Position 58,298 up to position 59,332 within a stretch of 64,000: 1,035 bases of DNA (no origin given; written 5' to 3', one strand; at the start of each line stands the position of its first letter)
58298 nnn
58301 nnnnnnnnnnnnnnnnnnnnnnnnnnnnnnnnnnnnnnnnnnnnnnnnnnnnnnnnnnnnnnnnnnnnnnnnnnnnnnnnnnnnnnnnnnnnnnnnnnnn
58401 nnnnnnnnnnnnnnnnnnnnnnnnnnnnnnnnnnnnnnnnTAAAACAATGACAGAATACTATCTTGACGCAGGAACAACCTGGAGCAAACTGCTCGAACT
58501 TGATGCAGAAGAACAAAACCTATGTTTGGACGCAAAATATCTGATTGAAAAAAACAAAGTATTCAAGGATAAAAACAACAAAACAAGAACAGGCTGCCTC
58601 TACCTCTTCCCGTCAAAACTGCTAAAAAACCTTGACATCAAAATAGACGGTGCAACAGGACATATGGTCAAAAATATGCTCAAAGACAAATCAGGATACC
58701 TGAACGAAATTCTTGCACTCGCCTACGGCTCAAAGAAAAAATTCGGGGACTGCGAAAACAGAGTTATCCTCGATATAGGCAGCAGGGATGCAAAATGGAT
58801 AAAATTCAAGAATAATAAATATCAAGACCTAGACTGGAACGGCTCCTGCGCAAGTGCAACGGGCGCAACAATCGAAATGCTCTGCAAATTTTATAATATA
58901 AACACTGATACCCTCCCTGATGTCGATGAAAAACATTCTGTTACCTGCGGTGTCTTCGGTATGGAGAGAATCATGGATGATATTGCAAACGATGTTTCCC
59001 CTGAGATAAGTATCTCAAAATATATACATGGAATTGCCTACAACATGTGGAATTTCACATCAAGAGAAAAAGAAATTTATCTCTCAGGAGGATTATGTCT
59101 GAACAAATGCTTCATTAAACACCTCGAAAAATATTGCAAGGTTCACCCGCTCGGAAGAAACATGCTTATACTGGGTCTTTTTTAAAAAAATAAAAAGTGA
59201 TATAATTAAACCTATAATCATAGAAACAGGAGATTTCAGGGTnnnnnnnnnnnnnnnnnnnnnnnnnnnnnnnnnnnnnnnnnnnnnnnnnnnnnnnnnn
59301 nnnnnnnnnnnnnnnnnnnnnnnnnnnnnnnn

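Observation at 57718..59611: Minimal activase plus half-size dehydratase-like partner operon (with a possible ASCH protein)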

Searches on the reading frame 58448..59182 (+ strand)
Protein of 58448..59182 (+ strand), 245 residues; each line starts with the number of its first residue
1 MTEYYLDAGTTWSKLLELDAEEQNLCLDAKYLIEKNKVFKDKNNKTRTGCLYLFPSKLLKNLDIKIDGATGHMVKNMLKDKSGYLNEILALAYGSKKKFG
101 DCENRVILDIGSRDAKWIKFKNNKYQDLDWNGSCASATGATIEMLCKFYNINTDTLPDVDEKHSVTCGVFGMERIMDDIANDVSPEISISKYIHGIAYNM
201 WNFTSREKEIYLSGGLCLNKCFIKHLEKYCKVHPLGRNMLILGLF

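Call 3: search_protein_families(library=pfam, proteins=[window:58448-59182:+], max_evalue=1)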
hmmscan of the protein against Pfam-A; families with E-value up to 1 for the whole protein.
window:58448-59182:+ (245 aa): 1 family
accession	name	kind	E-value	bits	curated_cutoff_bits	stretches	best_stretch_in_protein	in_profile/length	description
PF01869.26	BcrAD_BadFG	-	2e-07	31.3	31.5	1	103-231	106-245/271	BadF/BadG/BcrA/BcrD ATPase family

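Call 4: search_protein_families(library=ncbifam, proteins=[window:58448-59182:+], max_evalue=1)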
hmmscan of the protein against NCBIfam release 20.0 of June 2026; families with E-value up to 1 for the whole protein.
window:58448-59182:+ (245 aa): 5 families
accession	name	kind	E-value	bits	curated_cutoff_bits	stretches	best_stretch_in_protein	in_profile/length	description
TIGR00241.1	CoA_E_activ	domain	3.8e-16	59.4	125.4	1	85-230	75-227/248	acyl-CoA dehydratase activase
TIGR03192.1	benz_CoA_bzdQ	equivalog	3.3e-05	23.5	380.2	1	85-230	108-263/293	benzoyl-CoA reductase, bzd-type, subunit Q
TIGR02261.1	benz_CoA_red_D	equivalog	0.00027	20.2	312.85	1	100-227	94-232/262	benzoyl-CoA reductase subunit D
TIGR03286.1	methan_mark_15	hypoth_equivalog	0.0013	17.8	455.75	1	105-227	243-376/404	methanogenesis marker 15 protein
TIGR02259.1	benz_CoA_red_A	equivalog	0.083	11.6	578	1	86-156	252-321/432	benzoyl-CoA reductase subunit A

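Call 6: find_homologous_proteins(query=window:58448-59182:+)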
Query window:58448-59182:+ (245 aa): 1468 proteins with E <= 0.001 among 1844 candidates; the best 120 are listed.
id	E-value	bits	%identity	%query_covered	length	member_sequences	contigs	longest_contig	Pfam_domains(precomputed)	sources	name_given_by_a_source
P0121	8.4e-165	564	100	100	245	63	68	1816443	PF01869.27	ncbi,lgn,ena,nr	ncbi:MAG TPA: hypothetical protein H9673_07215 [Candidatus Adamsella sp.]|nr:hypothetical protein [C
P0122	8.2e-150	515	92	100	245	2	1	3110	PF01869.27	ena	-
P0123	1.2e-140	485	85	100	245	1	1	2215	PF01869.27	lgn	-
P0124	4.1e-135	467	82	100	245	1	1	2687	PF01869.27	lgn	-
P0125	7.7e-134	463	81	100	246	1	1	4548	PF01869.27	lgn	-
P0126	1.3e-126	439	79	100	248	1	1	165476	PF01869.27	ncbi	-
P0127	2.9e-93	330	60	100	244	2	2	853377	PF01869.27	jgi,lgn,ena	-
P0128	4.7e-88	313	59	100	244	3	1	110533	PF01869.27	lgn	-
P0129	1.8e-87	311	57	100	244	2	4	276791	PF01869.27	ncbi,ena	-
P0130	2.9e-87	310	58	100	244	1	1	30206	PF01869.27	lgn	-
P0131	6.0e-87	309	57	100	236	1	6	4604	PF01869.27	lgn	-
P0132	1.9e-86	307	56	100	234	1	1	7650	PF01869.27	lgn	-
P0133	1.7e-85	304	54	100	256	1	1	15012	PF01869.27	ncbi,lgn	-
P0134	5.0e-85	303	57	100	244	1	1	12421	PF01869.27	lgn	-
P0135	8.5e-85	302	55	100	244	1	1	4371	PF01869.27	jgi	-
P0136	1.4e-84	301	57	98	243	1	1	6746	PF01869.27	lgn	-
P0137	1.6e-84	301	54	100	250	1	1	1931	PF01869.27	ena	-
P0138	2.8e-84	300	53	100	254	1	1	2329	PF01869.27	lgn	-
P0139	3.9e-84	300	57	100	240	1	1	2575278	PF01869.27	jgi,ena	jgi:activator of 2-hydroxyglutaryl-CoA dehydratase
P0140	4.2e-84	300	55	100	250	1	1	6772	PF01869.27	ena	-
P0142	4.1e-83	297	55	100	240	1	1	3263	PF01869.27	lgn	-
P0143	6.3e-83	296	56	100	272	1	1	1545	PF01869.27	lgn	-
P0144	7.4e-83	296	52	100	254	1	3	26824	PF01869.27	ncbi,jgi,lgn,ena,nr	ncbi:MAG TPA: hypothetical protein P5556_11125 [Candidatus Gastranaerophilales bacterium]|nr:hypothe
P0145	1.1e-82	295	56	98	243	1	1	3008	PF01869.27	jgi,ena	-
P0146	2.1e-82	294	56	100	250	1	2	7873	PF01869.27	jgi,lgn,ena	-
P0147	2.7e-82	294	54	100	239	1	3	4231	PF01869.27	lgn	-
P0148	2.9e-82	294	56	100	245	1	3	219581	PF01869.27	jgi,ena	-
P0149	3.6e-82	293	53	100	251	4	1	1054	PF01869.27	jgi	-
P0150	6.2e-82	293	56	98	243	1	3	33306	PF01869.27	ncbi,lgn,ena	-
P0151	6.9e-82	292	55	98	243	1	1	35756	PF01869.27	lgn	-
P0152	9.5e-82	292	54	100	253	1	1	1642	PF01869.27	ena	-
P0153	9.5e-82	292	53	100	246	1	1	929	PF01869.27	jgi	jgi:activator of 2-hydroxyglutaryl-CoA dehydratase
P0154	1.1e-81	292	53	100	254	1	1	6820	PF01869.27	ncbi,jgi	-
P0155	1.6e-81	291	56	100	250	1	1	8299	PF01869.27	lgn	-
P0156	2.6e-81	291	53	100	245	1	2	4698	PF01869.27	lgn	-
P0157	2.8e-81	291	52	100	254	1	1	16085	PF01869.27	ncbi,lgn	-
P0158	3.0e-81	290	52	100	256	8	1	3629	PF01869.27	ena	-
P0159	3.3e-81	290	55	100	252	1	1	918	PF01869.27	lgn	-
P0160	3.4e-81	290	54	100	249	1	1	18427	PF01869.27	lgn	-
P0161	3.9e-81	290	55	100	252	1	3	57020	PF01869.27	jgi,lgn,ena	-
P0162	4.9e-81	290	56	100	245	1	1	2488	PF01869.27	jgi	jgi:activator of 2-hydroxyglutaryl-CoA dehydratase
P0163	5.5e-81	290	56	100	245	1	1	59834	PF01869.27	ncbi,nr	ncbi:MAG: BadF/BadG/BcrA/BcrD ATPase family protein [Candidatus Gastranaerophilales bacterium]|nr:Ba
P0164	7.6e-81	289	52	100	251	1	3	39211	PF01869.27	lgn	-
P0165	9.0e-81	289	52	100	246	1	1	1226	PF01869.27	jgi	-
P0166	1.1e-80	289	54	100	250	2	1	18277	PF01869.27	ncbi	-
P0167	2.4e-80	287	52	100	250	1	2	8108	PF01869.27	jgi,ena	-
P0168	2.5e-80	287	50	100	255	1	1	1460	PF01869.27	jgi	jgi:hypothetical protein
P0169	3.1e-80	287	54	98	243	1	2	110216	PF01869.27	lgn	-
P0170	4.1e-80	287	53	99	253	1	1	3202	PF01869.27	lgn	-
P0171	4.3e-80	287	54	98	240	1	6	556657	PF01869.27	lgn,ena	-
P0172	4.4e-80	287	52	100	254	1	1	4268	PF01869.27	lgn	-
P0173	4.6e-80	287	56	98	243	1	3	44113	PF01869.27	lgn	-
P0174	8.0e-80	286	52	100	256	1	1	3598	PF01869.27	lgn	-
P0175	9.7e-80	285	54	100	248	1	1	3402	PF01869.27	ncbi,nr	ncbi:MAG: BadF/BadG/BcrA/BcrD ATPase family protein [Candidatus Gastranaerophilales bacterium]|nr:Ba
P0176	1.0e-79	285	53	98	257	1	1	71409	PF01869.27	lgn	-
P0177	1.6e-79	285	54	100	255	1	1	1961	PF01869.27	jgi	-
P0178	1.9e-79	285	52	100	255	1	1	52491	PF01869.27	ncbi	ncbi:MAG: ATPase [bacterium]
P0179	2.0e-79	284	51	100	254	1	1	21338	PF01869.27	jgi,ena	-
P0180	2.1e-79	284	51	100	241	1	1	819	PF01869.27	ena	-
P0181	2.3e-79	284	51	100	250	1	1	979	PF01869.27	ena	-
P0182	2.6e-79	284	54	100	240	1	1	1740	PF01869.27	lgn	-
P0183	2.8e-79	284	51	100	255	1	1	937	PF01869.27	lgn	-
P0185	6.8e-79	283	51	100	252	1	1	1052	PF01869.27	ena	-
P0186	7.5e-79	283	50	100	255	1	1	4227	PF01869.27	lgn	-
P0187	8.6e-79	282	51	100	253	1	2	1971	PF01869.27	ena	-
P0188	8.7e-79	282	51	100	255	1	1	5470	PF01869.27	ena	-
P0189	8.8e-79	282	52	100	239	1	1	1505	PF01869.27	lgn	-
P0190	1.2e-78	282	51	100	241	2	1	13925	PF01869.27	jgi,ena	jgi:activator of 2-hydroxyglutaryl-CoA dehydratase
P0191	1.3e-78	282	50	100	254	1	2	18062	PF01869.27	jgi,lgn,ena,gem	-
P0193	3.5e-78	280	52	100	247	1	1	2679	PF01869.27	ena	-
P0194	4.7e-78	280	50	100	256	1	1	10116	PF01869.27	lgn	-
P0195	5.7e-78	280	52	100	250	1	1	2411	PF01869.27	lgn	-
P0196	6.6e-78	279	58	87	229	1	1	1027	PF01869.27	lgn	-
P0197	6.8e-78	279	52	100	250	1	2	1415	PF01869.27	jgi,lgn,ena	-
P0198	7.5e-78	279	53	98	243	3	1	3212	PF01869.27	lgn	-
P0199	7.9e-78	279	48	100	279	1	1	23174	PF01869.27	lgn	-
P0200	1.3e-77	278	52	98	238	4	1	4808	PF01869.27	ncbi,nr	ncbi:MAG: ATPase [Candidatus Gastranaerophilales bacterium]|nr:ATPase [Candidatus Gastranaerophilale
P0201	1.9e-77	278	52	100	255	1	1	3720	PF01869.27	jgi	jgi:activator of 2-hydroxyglutaryl-CoA dehydratase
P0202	4.6e-77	277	49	100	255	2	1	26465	PF01869.27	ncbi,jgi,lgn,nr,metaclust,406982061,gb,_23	ncbi:MAG: activator of 2-hydroxyglutaryl-CoA dehydratase [uncultured bacterium]|nr:MAG: activator of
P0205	8.2e-77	276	52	98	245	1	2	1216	PF01869.27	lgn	-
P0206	1.1e-76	275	50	100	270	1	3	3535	PF01869.27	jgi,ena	-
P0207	1.1e-76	275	50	100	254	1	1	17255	PF01869.27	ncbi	-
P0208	2.3e-76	274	52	100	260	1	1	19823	PF01869.27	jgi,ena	-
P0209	2.4e-76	274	51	100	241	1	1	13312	PF01869.27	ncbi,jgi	ncbi:MAG: BadF/BadG/BcrA/BcrD ATPase family protein [Candidatus Gastranaerophilaceae bacterium]|jgi:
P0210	3.1e-76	274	53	100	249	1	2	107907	PF01869.27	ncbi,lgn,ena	ncbi:MAG: BadF/BadG/BcrA/BcrD ATPase family protein [bacterium]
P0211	3.2e-76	274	52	100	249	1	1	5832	PF01869.27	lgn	-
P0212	3.5e-76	274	52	100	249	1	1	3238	PF01869.27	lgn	-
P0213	4.5e-76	273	51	100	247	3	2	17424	PF01869.27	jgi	-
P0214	5.5e-76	273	51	100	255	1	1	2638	PF01869.27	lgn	-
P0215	6.3e-76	273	50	100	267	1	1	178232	PF01869.27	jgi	jgi:activator of 2-hydroxyglutaryl-CoA dehydratase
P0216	7.4e-76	273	49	100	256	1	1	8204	PF01869.27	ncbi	-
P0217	8.7e-76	273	50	100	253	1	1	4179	PF01869.27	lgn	-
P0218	9.2e-76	272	51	100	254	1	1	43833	PF01869.27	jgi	-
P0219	1.1e-75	272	52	100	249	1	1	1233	PF01869.27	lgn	-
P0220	1.5e-75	272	49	100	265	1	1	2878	PF01869.27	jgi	jgi:hypothetical protein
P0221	1.6e-75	272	51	100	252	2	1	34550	PF01869.27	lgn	-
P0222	2.6e-75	271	51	100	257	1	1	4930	PF01869.27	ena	-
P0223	7.9e-75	269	50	100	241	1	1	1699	PF01869.27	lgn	-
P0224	8.5e-75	269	46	100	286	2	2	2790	PF01869.27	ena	-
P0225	1.1e-74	269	58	82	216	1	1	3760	PF01869.27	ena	-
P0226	1.2e-74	269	49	98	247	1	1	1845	PF01869.27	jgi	jgi:activator of 2-hydroxyglutaryl-CoA dehydratase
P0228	1.6e-74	268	51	100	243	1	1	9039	PF01869.27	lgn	-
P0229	1.7e-74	268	51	100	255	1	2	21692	PF01869.27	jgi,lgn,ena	-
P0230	2.0e-74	268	51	100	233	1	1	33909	PF01869.27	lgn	-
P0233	3.1e-74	267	51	100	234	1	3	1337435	PF01869.27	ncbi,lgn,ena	-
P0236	5.1e-74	267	52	98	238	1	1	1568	PF01869.27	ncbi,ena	-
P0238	7.4e-74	266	53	99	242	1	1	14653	PF01869.27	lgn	-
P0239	7.7e-74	266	50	100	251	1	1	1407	PF01869.27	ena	-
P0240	8.2e-74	266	45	100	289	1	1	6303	PF01869.27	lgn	-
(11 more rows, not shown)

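Call 16: search_solved_structures(query=window:58448-59182:+, max_evalue=0.01, show_alignments=2)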
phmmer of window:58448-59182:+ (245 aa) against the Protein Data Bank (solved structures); distinct sequences matched with E-value up to 0.01: 3.
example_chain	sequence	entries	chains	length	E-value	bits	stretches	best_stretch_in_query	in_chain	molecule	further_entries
4eht_A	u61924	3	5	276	1.6e-07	34.1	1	63-225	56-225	Activator of 2-hydroxyisocaproyl-CoA dehydratase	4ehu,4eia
1hux_A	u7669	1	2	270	1.5e-05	27.6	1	59-220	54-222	ACTIVATOR OF (R)-2-HYDROXYGLUTARYL-COA DEHYDRATASE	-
9gai_C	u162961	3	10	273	0.002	20.7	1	88-187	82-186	3-methylbenzoyl-CoA reductase delta subunit MbdP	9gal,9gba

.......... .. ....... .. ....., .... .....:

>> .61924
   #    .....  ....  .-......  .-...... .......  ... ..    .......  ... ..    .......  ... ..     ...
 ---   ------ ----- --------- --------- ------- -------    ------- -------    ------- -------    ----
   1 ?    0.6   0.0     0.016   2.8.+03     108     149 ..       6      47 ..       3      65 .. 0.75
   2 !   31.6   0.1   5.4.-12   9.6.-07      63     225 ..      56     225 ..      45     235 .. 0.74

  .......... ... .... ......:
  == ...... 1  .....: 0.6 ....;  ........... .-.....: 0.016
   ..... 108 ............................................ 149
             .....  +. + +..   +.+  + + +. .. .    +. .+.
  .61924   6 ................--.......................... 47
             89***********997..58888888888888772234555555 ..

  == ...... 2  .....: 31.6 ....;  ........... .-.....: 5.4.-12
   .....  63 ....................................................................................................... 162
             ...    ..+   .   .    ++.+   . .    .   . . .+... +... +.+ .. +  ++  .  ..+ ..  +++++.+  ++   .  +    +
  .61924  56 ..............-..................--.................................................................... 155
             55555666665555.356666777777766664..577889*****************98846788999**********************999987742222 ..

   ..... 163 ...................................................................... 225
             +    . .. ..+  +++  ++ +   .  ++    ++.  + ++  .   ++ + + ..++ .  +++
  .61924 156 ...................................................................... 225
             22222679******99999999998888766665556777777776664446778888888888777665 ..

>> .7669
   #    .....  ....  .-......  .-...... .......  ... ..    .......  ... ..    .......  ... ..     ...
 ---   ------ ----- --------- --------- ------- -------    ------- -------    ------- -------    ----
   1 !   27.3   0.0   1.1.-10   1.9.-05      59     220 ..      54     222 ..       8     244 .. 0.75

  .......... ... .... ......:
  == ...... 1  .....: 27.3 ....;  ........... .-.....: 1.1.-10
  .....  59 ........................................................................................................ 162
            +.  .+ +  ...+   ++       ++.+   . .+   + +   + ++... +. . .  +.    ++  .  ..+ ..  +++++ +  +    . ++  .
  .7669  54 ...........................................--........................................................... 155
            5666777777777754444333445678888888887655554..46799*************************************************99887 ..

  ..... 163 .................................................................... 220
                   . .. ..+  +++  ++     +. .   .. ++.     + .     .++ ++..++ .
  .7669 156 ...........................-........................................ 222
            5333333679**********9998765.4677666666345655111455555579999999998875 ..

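Call 57: predict_structure(alignment_id=A2)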
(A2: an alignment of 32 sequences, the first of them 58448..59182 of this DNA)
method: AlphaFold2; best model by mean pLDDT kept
length: 245 residues; sequences in the alignment: 32
mean_pLDDT: 88.3   pTM: 0.85
mean pLDDT of the five models: 88.3, 87.8, 87.7, 87.0, 86.7
residues with pLDDT >= 90: 144; 70-90: 87; 50-70: 13; < 50: 1
segments of 3 or more residues with pLDDT < 50: none
pLDDT, mean of each block of 10 residues (from residue 1): 89 86 70 91 89 91 90 80 88 92 92 88 85 63 90 93 84 92 96 94 95 91 97 94 92
secondary structure, 60 per line:
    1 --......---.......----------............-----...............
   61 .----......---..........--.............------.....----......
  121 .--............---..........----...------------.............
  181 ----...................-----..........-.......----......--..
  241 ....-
elements in order: E3-8 E12-18 E32-40 E46-55 H56-61 E66-71 E78-84 H87-99 E106-110 E115-121 E124-131 H132-135 H139-148 H168-180 H185-203 E209-214 H215-218 H220-226 E231-236 H239-244

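Call 60: fold_search(model_id=the predicted structure, library=pdb)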
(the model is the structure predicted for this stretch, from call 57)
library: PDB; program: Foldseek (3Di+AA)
matches with E <= 10: 1968; with E <= 0.001: 492
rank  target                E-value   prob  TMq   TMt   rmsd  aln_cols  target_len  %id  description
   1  4eht_B                8.6e-15  1.00  0.67  0.64   4.7       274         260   19  Activator of the 2-Hydroxyisocaproyl-CoA dehydratase from Clostridium difficile with bound ADP (released 2012-08-08)
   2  4eht_A                9.7e-15  1.00  0.68  0.63   4.5       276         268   19  Activator of the 2-Hydroxyisocaproyl-CoA dehydratase from Clostridium difficile with bound ADP (released 2012-08-08)
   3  7yyl_E                1.5e-14  1.00  0.70  0.71   4.2       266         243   20  nucleotide-free DCCP:DCCP-R complex (released 2022-12-28)
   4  4ehu_B                2.0e-14  1.00  0.68  0.65   4.5       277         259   19  Activator of the 2-Hydroxyisocaproyl-CoA Dehydratase from Clostridium difficile with bound ADPNP (released 2012-08-08)
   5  9gai_C                6.3e-14  1.00  0.70  0.65   4.5       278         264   16  3-methylbenzoyl-CoA reductase from Thauera chlorobenzoica (MbdONPQ) (released 2026-02-18)
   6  9gai_O                1.2e-13  1.00  0.70  0.66   4.6       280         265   18  3-methylbenzoyl-CoA reductase from Thauera chlorobenzoica (MbdONPQ) (released 2026-02-18)
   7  9gba_D                2.1e-13  1.00  0.66  0.63   5.7       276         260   18  3-methylbenzoyl-CoA reductase from Thauera chlorobenzoica (MbdONPQ) + AMPPNP (released 2026-02-18)
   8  7yyl_F                3.0e-13  1.00  0.70  0.71   3.9       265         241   20  nucleotide-free DCCP:DCCP-R complex (released 2022-12-28)
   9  1hux_A                3.6e-13  1.00  0.68  0.65   4.8       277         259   16  CRYSTAL STRUCTURE OF THE ACIDAMINOCOCCUS FERMENTANS (R)-2-HYDROXYGLUTARYL-COA DEHYDRATASE COMPONENT A (released 2001-03-21)
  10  9gai_D                3.6e-13  1.00  0.68  0.64   5.4       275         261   17  3-methylbenzoyl-CoA reductase from Thauera chlorobenzoica (MbdONPQ) (released 2026-02-18)
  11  3h1q_A                5.0e-09  1.00  0.54  0.50   7.0       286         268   12  Crystal structure of ethanolamine utilization protein EutJ from Carboxydothermus hydrogenoformans (released 2009-05-19)
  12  3h1q_B                1.2e-08  1.00  0.56  0.51   7.1       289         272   12  Crystal structure of ethanolamine utilization protein EutJ from Carboxydothermus hydrogenoformans (released 2009-05-19)
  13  5eoy_B                6.3e-08  1.00  0.45  0.33  13.1       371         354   11  Pseudomonas aeruginosa SeMet-PilM bound to ADP (released 2016-04-27)
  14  2gup_A                7.2e-08  1.00  0.49  0.43   8.1       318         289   12  Structural Genomics, the crystal structure of a ROK family protein from Streptococcus pneumoniae TIGR4 in complex with (released 2006-05-30)
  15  5eq6_B                9.7e-08  1.00  0.47  0.34  13.3       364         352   11  Pseudomonas aeruginosa PilM bound to AMP-PNP (released 2016-04-27)
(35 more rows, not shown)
